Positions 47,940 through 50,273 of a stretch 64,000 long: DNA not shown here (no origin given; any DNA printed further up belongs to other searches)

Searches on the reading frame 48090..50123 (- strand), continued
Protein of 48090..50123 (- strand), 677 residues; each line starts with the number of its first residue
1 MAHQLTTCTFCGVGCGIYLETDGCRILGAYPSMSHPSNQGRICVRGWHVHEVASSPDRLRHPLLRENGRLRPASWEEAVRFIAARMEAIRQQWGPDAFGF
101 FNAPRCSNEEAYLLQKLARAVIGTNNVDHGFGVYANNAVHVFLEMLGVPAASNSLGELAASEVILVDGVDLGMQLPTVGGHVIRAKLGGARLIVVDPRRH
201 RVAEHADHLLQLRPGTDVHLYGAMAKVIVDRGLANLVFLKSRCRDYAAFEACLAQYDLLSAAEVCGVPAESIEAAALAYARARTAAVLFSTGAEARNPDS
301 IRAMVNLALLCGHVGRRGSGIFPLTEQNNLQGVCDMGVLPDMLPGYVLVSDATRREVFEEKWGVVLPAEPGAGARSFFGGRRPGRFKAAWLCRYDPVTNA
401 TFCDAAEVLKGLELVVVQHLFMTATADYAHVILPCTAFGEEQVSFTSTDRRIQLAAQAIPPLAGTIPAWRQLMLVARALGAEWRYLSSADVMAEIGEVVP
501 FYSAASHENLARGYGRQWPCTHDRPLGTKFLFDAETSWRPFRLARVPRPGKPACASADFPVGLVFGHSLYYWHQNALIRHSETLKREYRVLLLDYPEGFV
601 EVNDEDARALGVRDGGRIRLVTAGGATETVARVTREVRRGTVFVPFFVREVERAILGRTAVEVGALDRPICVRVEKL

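Call 19: find_homologous_proteins(query=window:48090-50123:-, max_evalue=1e-30)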
Query window:48090-50123:- (677 aa): 3860 proteins with E <= 1e-30 among 8000 candidates; the best 120 are listed.
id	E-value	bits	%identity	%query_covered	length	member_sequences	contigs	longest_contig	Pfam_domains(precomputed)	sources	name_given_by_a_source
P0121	0.0e+0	1559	100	100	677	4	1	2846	PF00384.28,PF01568.28,PF04879.22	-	-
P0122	0.0e+0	1274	82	100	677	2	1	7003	PF00384.28,PF01568.28,PF04879.22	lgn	-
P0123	0.0e+0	1064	69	100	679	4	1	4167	PF00384.28,PF01568.28,PF04879.22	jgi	jgi:predicted molibdopterin-dependent oxidoreductase YjgC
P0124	0.0e+0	1060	69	100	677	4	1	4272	PF00384.28,PF01568.28,PF04879.22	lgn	-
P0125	0.0e+0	1058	69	100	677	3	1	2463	PF00384.28,PF01568.28,PF04879.22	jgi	-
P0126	0.0e+0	1054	67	100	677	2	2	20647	PF00384.28,PF01568.28,PF04879.22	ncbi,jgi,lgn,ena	-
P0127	0.0e+0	1049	67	100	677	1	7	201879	PF00384.28,PF01568.28,PF04879.22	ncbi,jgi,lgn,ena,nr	ncbi:MAG TPA: molybdopterin-dependent oxidoreductase [Verrucomicrobiota bacterium]|nr:molybdopterin-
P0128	0.0e+0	1049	67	100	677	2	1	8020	PF00384.28,PF01568.28,PF04879.22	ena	-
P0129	0.0e+0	1047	67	100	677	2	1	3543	PF00384.28,PF01568.28,PF04879.22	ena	-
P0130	0.0e+0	1044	68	100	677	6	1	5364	PF00384.28,PF01568.28,PF04879.22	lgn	-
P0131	0.0e+0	1043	65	100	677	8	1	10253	PF00384.28,PF01568.28,PF04879.22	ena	-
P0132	0.0e+0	1043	66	100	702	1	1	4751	PF00384.28,PF01568.28,PF04879.22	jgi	jgi:formate dehydrogenase (coenzyme F420) alpha subunit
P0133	0.0e+0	1041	66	100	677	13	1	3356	PF00384.28,PF01568.28,PF04879.22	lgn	-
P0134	0.0e+0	1035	67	100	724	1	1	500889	PF00384.28,PF01568.28,PF04879.22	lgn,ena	-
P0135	0.0e+0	1035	67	100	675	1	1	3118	PF00384.28,PF01568.28,PF04879.22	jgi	-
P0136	0.0e+0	1029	66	100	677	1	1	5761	PF00384.28,PF01568.28,PF04879.22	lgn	-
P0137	0.0e+0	1029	67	100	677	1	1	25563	PF00384.28,PF01568.28,PF04879.22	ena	-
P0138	0.0e+0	1029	66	100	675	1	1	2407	PF00384.28,PF01568.28,PF04879.22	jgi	jgi:formate dehydrogenase (coenzyme F420) alpha subunit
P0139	0.0e+0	1027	67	100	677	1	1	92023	PF00384.28,PF01568.28,PF04879.22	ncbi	-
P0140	0.0e+0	1027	67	100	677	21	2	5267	PF00384.28,PF01568.28,PF04879.22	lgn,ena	-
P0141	0.0e+0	1027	64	100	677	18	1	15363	PF00384.28,PF01568.28,PF04879.22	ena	-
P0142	0.0e+0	1025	66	100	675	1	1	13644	PF00384.28,PF01568.28,PF04879.22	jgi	jgi:formate dehydrogenase (coenzyme F420) alpha subunit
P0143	0.0e+0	1022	66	100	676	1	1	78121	PF00384.28,PF01568.28,PF04879.22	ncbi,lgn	-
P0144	0.0e+0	1020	66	100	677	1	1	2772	PF00384.28,PF01568.28,PF04879.22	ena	-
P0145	0.0e+0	1020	66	100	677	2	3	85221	PF00384.28,PF01568.28,PF04879.22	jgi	-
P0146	0.0e+0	1019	67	97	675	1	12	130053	PF00384.28,PF01568.28,PF04879.22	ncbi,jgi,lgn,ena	-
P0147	0.0e+0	1018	65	100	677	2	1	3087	PF00384.28,PF01568.28,PF04879.22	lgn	-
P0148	0.0e+0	1018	64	100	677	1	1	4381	PF00384.28,PF01568.28,PF04879.22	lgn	-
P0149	0.0e+0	1018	66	100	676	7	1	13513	PF00384.28,PF01568.28,PF04879.22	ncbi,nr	ncbi:MAG: molybdopterin-dependent oxidoreductase [Verrucomicrobia bacterium]|nr:molybdopterin-depend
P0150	0.0e+0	1018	65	100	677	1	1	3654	PF00384.28,PF01568.28,PF04879.22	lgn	-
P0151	0.0e+0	1017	66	100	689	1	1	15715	PF00384.28,PF01568.28,PF04879.22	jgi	jgi:formate dehydrogenase (coenzyme F420) alpha subunit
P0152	0.0e+0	1017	65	100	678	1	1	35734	PF00384.28,PF01568.28,PF04879.22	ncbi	-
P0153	0.0e+0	1017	64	100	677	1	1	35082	PF00384.28,PF01568.28,PF04879.22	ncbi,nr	ncbi:MAG: molybdopterin-dependent oxidoreductase [Candidatus Omnitrophica bacterium]|nr:molybdopteri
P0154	0.0e+0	1016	64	100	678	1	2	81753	PF00384.28,PF01568.28,PF04879.22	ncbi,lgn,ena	ncbi:MAG: molybdopterin-dependent oxidoreductase [Verrucomicrobiota bacterium]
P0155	0.0e+0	1016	67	100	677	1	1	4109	PF00384.28,PF01568.28,PF04879.22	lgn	-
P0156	0.0e+0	1015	64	100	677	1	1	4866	PF00384.28,PF01568.28,PF04879.22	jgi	jgi:predicted molibdopterin-dependent oxidoreductase YjgC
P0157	0.0e+0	1014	66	100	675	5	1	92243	PF00384.28,PF01568.28,PF04879.22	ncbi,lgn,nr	ncbi:MAG: molybdopterin-dependent oxidoreductase [Verrucomicrobia bacterium]|nr:molybdopterin-depend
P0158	0.0e+0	1014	66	100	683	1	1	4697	PF00384.28,PF01568.28,PF04879.22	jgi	jgi:formate dehydrogenase (coenzyme F420) alpha subunit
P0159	0.0e+0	1013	66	100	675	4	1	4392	PF00384.28,PF01568.28,PF04879.22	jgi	jgi:predicted molibdopterin-dependent oxidoreductase YjgC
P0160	1.4e-298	1010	66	97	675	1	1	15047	PF00384.28,PF01568.28,PF04879.22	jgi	jgi:predicted molibdopterin-dependent oxidoreductase YjgC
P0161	1.4e-298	1010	67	97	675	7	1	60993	PF00384.28,PF01568.28,PF04879.22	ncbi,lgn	ncbi:MAG: molybdopterin-dependent oxidoreductase [Verrucomicrobiia bacterium]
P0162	1.5e-298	1010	66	100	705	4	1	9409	PF00384.28,PF01568.28,PF04879.22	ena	-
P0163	2.5e-298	1009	66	100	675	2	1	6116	PF00384.28,PF01568.28,PF04879.22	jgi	-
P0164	2.6e-298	1009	65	100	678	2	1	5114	PF00384.28,PF01568.28,PF04879.22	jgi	jgi:predicted molibdopterin-dependent oxidoreductase YjgC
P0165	2.7e-298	1009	67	97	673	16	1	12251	PF00384.28,PF01568.28,PF04879.22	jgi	jgi:formate dehydrogenase major subunit/formate dehydrogenase alpha subunit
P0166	6.8e-298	1008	65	100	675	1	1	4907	PF00384.28,PF01568.28,PF04879.22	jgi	jgi:predicted molibdopterin-dependent oxidoreductase YjgC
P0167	9.9e-298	1007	66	100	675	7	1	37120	PF00384.28,PF01568.28,PF04879.22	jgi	jgi:predicted molibdopterin-dependent oxidoreductase YjgC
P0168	1.3e-297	1007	67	97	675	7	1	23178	PF00384.28,PF01568.28,PF04879.22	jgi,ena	-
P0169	1.9e-297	1006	63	100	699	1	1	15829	PF00384.28,PF01568.28,PF04879.22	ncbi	-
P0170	3.8e-297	1005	67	97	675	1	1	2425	PF00384.28,PF01568.28,PF04879.22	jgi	jgi:predicted molibdopterin-dependent oxidoreductase YjgC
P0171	4.2e-297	1005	65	100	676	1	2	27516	PF00384.28,PF01568.28,PF04879.22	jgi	jgi:predicted molibdopterin-dependent oxidoreductase YjgC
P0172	4.6e-297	1005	65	100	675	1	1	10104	PF00384.28,PF01568.28,PF04879.22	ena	-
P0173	4.9e-297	1005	67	100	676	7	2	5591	PF00384.28,PF01568.28,PF04879.22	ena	-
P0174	7.2e-297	1005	66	100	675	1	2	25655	PF00384.28,PF01568.28,PF04879.22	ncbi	ncbi:MAG: molybdopterin oxidoreductase family protein [Limisphaerales bacterium]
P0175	7.8e-297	1004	66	97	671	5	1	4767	PF00384.28,PF01568.28,PF04879.22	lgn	-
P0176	1.5e-296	1004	65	100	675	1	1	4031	PF00384.28,PF01568.28,PF04879.22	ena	-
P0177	1.5e-296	1003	67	100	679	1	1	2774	PF00384.28,PF01568.28,PF04879.22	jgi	jgi:predicted molibdopterin-dependent oxidoreductase YjgC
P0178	1.7e-296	1003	64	100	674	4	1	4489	PF00384.28,PF01568.28,PF04879.22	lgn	-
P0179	2.8e-296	1003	65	100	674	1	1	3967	PF00384.28,PF01568.28,PF04879.22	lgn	-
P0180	3.0e-296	1002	65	100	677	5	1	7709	PF00384.28,PF01568.28,PF04879.22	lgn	-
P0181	3.3e-296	1002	67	100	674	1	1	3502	PF00384.28,PF01568.28,PF04879.22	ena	-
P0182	5.0e-296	1002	64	100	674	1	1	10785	PF00384.28,PF01568.28,PF04879.22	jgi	-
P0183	5.7e-296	1002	66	100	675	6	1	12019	PF00384.28,PF01568.28,PF04879.22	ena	-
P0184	6.9e-296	1001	66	100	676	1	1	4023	PF00384.28,PF01568.28,PF04879.22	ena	-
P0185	8.3e-296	1001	65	100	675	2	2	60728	PF00384.28,PF01568.28,PF04879.22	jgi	jgi:predicted molibdopterin-dependent oxidoreductase YjgC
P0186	9.3e-296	1001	65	100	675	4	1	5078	PF00384.28,PF01568.28,PF04879.22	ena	-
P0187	1.2e-295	1000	66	97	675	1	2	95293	PF00384.28,PF01568.28,PF04879.22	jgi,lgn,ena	jgi:formate dehydrogenase major subunit/formate dehydrogenase alpha subunit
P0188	1.6e-295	1000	65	100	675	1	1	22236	PF00384.28,PF01568.28,PF04879.22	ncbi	-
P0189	1.9e-295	1000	67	97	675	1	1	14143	PF00384.28,PF01568.28,PF04879.22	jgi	jgi:predicted molibdopterin-dependent oxidoreductase YjgC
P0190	2.4e-295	1000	64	100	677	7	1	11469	PF00384.28,PF01568.28,PF04879.22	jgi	jgi:predicted molibdopterin-dependent oxidoreductase YjgC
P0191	2.7e-295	999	65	100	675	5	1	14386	PF00384.28,PF01568.28,PF04879.22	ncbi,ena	-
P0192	3.2e-295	999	65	100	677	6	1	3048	PF00384.28,PF01568.28,PF04879.22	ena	-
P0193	3.2e-295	999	65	100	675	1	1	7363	PF00384.28,PF01568.28,PF04879.22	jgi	jgi:predicted molibdopterin-dependent oxidoreductase YjgC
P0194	5.4e-295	998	65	100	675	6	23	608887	PF00384.28,PF01568.28,PF04879.22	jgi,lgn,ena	jgi:predicted molibdopterin-dependent oxidoreductase YjgC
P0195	5.7e-295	998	65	100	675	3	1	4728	PF00384.28,PF01568.28,PF04879.22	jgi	jgi:predicted molibdopterin-dependent oxidoreductase YjgC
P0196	6.6e-295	998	66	97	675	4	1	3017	PF00384.28,PF01568.28,PF04879.22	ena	-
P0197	8.2e-295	998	65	100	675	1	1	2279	PF00384.28,PF01568.28,PF04879.22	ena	-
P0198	9.5e-295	998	66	100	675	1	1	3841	PF00384.28,PF01568.28,PF04879.22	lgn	-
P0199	1.1e-294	997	65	100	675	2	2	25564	PF00384.28,PF01568.28,PF04879.22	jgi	jgi:formate dehydrogenase major subunit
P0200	1.2e-294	997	65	100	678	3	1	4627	PF00384.28,PF01568.28,PF04879.22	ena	-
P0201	1.3e-294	997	64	100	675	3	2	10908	PF00384.28,PF01568.28,PF04879.22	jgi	jgi:predicted molibdopterin-dependent oxidoreductase YjgC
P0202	1.4e-294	997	65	100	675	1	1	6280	PF00384.28,PF01568.28,PF04879.22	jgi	jgi:formate dehydrogenase (coenzyme F420) alpha subunit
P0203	1.5e-294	997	65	100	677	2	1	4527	PF00384.28,PF01568.28,PF04879.22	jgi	jgi:formate dehydrogenase major subunit/formate dehydrogenase alpha subunit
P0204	1.8e-294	997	66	97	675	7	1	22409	PF00384.28,PF01568.28,PF04879.22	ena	-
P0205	1.9e-294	997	64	100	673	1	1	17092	PF00384.28,PF01568.28,PF04879.22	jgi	jgi:predicted molibdopterin-dependent oxidoreductase YjgC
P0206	2.0e-294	996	64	100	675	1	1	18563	PF00384.28,PF01568.28,PF04879.22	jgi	jgi:formate dehydrogenase (coenzyme F420) alpha subunit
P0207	2.1e-294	996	64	100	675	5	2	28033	PF00384.28,PF01568.28,PF04879.22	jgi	jgi:predicted molibdopterin-dependent oxidoreductase YjgC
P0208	2.6e-294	996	66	100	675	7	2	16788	PF00384.28,PF01568.28,PF04879.22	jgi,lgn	jgi:predicted molibdopterin-dependent oxidoreductase YjgC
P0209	3.1e-294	996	64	100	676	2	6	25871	PF00384.28,PF01568.28,PF04879.22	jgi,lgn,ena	jgi:predicted molibdopterin-dependent oxidoreductase YjgC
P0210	3.3e-294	996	65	100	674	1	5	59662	PF00384.28,PF01568.28,PF04879.22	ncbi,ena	-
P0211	4.3e-294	995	65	100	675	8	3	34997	PF00384.28,PF01568.28,PF04879.22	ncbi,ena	-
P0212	4.7e-294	995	65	100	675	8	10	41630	PF00384.28,PF01568.28,PF04879.22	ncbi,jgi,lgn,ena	ncbi:MAG: molybdopterin-dependent oxidoreductase [Verrucomicrobiota bacterium]|jgi:predicted molibdo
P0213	4.9e-294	995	66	97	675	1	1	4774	PF00384.28,PF01568.28,PF04879.22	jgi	jgi:predicted molibdopterin-dependent oxidoreductase YjgC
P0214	5.1e-294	995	65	100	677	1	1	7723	PF00384.28,PF01568.28,PF04879.22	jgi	jgi:predicted molibdopterin-dependent oxidoreductase YjgC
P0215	5.6e-294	995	66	97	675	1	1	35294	PF00384.28,PF01568.28,PF04879.22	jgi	jgi:predicted molibdopterin-dependent oxidoreductase YjgC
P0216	5.9e-294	995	65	100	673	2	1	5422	PF00384.28,PF01568.28,PF04879.22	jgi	jgi:predicted molibdopterin-dependent oxidoreductase YjgC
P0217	6.0e-294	995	65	100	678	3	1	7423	PF00384.28,PF01568.28,PF04879.22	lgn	-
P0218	7.1e-294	995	67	100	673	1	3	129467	PF00384.28,PF01568.28,PF04879.22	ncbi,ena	-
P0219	8.1e-294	994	65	100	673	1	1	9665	PF00384.28,PF01568.28,PF04879.22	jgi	jgi:predicted molibdopterin-dependent oxidoreductase YjgC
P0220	8.1e-294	994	68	97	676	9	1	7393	PF00384.28,PF01568.28,PF04879.22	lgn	-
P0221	8.4e-294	994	66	100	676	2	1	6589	PF00384.28,PF01568.28,PF04879.22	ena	-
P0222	9.6e-294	994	65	100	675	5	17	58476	PF00384.28,PF01568.28,PF04879.22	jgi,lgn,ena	jgi:predicted molibdopterin-dependent oxidoreductase YjgC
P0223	1.1e-293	994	64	100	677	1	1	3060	PF00384.28,PF01568.28,PF04879.22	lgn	-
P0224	1.1e-293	994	65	100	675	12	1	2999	PF00384.28,PF01568.28,PF04879.22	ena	-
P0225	1.3e-293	994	67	97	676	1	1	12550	PF00384.28,PF01568.28,PF04879.22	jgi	-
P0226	1.3e-293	994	65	100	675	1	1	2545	PF00384.28,PF01568.28,PF04879.22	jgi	jgi:formate dehydrogenase (coenzyme F420) alpha subunit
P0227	2.0e-293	993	65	100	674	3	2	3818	PF00384.28,PF01568.28,PF04879.22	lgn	-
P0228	2.7e-293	993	65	100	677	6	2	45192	PF00384.28,PF01568.28,PF04879.22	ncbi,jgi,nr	ncbi:MAG: molybdopterin-dependent oxidoreductase [Verrucomicrobia bacterium]|nr:molybdopterin-depend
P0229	2.7e-293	993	65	100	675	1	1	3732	PF00384.28,PF01568.28,PF04879.22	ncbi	-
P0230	2.8e-293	993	64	100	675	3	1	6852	PF00384.28,PF01568.28,PF04879.22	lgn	-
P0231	4.1e-293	992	66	100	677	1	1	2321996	PF00384.28,PF01568.28,PF04879.22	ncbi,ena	-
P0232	4.6e-293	992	64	100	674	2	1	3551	PF00384.28,PF01568.28,PF04879.22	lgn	-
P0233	4.8e-293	992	66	99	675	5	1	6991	PF00384.28,PF01568.28,PF04879.22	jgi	-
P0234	5.0e-293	992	66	100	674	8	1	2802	PF00384.28,PF01568.28,PF04879.22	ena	-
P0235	5.3e-293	992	65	100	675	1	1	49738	PF00384.28,PF01568.28,PF04879.22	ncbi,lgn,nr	ncbi:MAG: molybdopterin-dependent oxidoreductase [Verrucomicrobia bacterium]|nr:molybdopterin-depend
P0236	5.9e-293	992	65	100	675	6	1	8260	PF00384.28,PF01568.28,PF04879.22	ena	-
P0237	6.1e-293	992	66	97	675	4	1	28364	PF00384.28,PF01568.28,PF04879.22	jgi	jgi:predicted molibdopterin-dependent oxidoreductase YjgC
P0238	6.3e-293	992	64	100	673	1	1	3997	PF00384.28,PF01568.28,PF04879.22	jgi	jgi:formate dehydrogenase (coenzyme F420) alpha subunit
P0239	7.2e-293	991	66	100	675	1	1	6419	PF00384.28,PF01568.28,PF04879.22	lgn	-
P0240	7.5e-293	991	64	100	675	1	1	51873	PF00384.28,PF01568.28,PF04879.22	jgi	jgi:predicted molibdopterin-dependent oxidoreductase YjgC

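Call 28: find_related_loci(query=A1, collection=genome_contigs, flank=10000)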
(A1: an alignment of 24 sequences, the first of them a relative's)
Query A1 (677 aa) in genome_contigs; peptide patterns used: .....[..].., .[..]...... (x = any residue, [..] = any of these).
600 stretches matched a pattern (row limit reached: there are more); 549 encode a relative of the query (tblastn E <= 1e-3); the best 80 are kept; 80 distinct loci.
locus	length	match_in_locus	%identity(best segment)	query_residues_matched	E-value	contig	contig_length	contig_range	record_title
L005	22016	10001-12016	66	1-676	0e+0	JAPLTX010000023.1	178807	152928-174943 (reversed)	MAG: Verrucomicrobia bacterium isolate LacPavin_0818_WC55_MAG_62_14 LacPavin_0818_WC55_scaffold_160667, whole genome sho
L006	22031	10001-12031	65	1-676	0e+0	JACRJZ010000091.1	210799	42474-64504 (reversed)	MAG: Verrucomicrobia bacterium isolate NC_groundwater_1842_Pr3_B-0.1um_64_53 SR-2_scaffold_141_1896407, whole genome sho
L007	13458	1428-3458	64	1-677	0e+0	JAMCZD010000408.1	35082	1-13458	MAG: Candidatus Omnitrophota bacterium isolate FK_Sedi_B_Bin.32 NODE_3535_length_35082_cov_1.52799, whole genome shotgun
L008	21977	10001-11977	67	1-659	0e+0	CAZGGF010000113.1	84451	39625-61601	MAG TPA_asm: uncultured Verrucomicrobiota bacterium isolate SRP293105_co1_5 genome assembly, contig: k141_1867118, whole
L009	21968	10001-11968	67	1-657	0e+0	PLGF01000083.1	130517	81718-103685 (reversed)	MAG: Verrucomicrobiales bacterium isolate bog_1405 73.20110800_S3D.48_contig_680, whole genome shotgun sequence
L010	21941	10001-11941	68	1-647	0e+0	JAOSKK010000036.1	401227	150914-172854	MAG: Verrucomicrobia bacterium isolate FR_27 FR-Pedosphaerales-1_s6, whole genome shotgun sequence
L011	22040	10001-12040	67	1-673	0e+0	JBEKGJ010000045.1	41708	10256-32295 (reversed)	MAG: Verrucomicrobiota bacterium isolate SPRUCE 250 SPRUCE_250_45, whole genome shotgun sequence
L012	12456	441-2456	66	1-676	0e+0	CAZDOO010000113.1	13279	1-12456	MAG TPA_asm: uncultured Verrucomicrobiota bacterium isolate SRP220891_co1_482 genome assembly, contig: NODE_8949_length_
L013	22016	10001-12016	65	1-676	0e+0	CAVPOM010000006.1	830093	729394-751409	MAG: uncultured Verrucomicrobiae bacterium isolate MFD00008.bin.2.151 genome assembly, contig: contig_56454, whole genom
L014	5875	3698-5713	65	1-676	0e+0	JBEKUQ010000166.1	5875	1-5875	MAG: Verrucomicrobiota bacterium isolate SPRUCE 585 SPRUCE_585_166, whole genome shotgun sequence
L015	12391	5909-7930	64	1-675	0e+0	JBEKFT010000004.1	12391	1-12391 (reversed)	MAG: Verrucomicrobiota bacterium isolate SPRUCE 236 SPRUCE_236_4, whole genome shotgun sequence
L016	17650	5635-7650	66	1-676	0e+0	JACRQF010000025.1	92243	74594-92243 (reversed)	MAG: Verrucomicrobia bacterium isolate NC_groundwater_2006_Pr3_S-0.65um_64_6 SR2-18-Sp65_coassembly_scaffold_549507, who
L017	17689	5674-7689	64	1-677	0e+0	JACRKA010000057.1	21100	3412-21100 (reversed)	MAG: Verrucomicrobia bacterium isolate NC_groundwater_1843_Pr3_B-0.1um_65_12 SR-2_scaffold_141_556415, whole genome shot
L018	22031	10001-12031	62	1-676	0e+0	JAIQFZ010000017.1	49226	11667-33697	MAG: Terriglobia bacterium isolate SRVP_41 SRVP18_hole-7m-from-trench_1_20cm_scaffold_390, whole genome shotgun sequence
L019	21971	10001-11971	65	1-657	0e+0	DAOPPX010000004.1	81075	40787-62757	MAG TPA_asm: Verrucomicrobiota bacterium isolate AMR_MDS_1537 NODE_365_length_81075_cov_44.563898, whole genome shotgun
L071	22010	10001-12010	35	1-677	6e-133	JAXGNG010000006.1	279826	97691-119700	MAG: Spirochaetota bacterium isolate AnMBR.bin250 bin250_6, whole genome shotgun sequence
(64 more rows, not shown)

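Call 50: search_protein_families(library=pfam, proteins=[window:48090-50123:-], max_evalue=0.001)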
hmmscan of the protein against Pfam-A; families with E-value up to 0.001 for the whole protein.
window:48090-50123:- (677 aa): 3 families
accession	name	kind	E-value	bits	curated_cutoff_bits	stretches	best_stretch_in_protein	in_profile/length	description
PF00384.28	Molybdopterin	-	6e-48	164.1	24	1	58-472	1-347/353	Molybdopterin oxidoreductase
PF04879.21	Molybdop_Fe4S4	-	3.8e-13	49.6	22.7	1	6-52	6-52/55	Molybdopterin oxidoreductase Fe4S4 domain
PF01568.27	Molydop_binding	-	5.5e-13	49.4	26.8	1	580-647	11-79/110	Molydopterin dinucleotide binding domain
